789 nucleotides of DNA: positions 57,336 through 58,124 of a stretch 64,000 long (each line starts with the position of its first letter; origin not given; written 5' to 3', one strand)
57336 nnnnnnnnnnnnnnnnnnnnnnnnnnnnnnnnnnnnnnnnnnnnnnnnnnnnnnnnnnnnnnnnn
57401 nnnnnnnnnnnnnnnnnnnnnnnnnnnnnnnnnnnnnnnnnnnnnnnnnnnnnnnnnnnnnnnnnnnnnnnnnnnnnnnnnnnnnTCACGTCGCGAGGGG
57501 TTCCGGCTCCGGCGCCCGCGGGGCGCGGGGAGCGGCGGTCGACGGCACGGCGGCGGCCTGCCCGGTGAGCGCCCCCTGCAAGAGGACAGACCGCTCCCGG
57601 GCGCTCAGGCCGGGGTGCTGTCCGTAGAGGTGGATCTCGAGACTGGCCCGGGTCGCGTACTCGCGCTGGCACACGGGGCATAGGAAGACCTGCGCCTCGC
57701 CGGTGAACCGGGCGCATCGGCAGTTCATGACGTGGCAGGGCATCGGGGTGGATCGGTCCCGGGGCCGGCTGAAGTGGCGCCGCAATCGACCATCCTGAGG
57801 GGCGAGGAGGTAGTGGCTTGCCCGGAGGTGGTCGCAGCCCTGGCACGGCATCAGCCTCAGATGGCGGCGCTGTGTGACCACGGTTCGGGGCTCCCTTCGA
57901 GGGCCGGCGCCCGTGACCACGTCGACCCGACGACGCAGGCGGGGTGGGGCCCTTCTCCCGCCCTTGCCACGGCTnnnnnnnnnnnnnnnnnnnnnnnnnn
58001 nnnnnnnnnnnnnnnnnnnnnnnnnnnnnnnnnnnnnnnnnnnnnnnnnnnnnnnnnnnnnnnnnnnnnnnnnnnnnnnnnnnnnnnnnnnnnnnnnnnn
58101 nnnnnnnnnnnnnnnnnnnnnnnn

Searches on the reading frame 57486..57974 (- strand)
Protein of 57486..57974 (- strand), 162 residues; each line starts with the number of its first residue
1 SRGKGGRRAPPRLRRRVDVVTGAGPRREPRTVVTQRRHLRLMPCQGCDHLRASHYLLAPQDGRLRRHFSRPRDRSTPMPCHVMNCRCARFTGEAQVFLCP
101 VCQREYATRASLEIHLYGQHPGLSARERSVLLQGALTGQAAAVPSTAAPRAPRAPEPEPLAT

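Call 14: search_protein_families(library=ncbifam, proteins=[window:57486-57974:-], max_evalue=1)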
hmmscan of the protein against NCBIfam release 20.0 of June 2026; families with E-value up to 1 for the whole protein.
window:57486-57974:- (162 aa): 0 families

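Call 53: find_homologous_proteins(query=window:57486-57974:-, max_evalue=0.001)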
Query window:57486-57974:- (162 aa): 47 proteins with E <= 0.001 among 637 candidates.
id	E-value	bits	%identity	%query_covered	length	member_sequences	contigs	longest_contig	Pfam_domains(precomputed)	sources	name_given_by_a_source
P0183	3.5e-81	289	99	81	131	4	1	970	-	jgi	jgi:hypothetical protein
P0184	2.2e-68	247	87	81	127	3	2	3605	-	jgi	-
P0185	6.4e-68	246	87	78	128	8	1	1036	-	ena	-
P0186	1.9e-62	228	87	75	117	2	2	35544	-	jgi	jgi:hypothetical protein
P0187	1.4e-61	225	80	80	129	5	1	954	-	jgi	jgi:hypothetical protein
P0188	5.2e-60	220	77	80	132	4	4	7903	-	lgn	-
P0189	1.9e-59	218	74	81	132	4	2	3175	-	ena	-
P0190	6.5e-59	216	79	81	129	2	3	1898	-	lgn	-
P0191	1.7e-58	215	82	70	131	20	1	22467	-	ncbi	ncbi:MAG: hypothetical protein ACREDK_05485 [Thermoplasmata archaeon]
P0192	3.5e-58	214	75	78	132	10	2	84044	-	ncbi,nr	ncbi:MAG: hypothetical protein L3K00_05335 [Thermoplasmata archaeon]|nr:hypothetical protein [Thermo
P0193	8.0e-58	213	79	75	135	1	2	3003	-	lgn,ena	-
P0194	1.1e-57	212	74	79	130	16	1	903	-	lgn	-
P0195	1.3e-57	212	83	68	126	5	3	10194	-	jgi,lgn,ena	-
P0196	2.3e-57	211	76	78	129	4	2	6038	-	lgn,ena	-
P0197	3.5e-57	211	76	76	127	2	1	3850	-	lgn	-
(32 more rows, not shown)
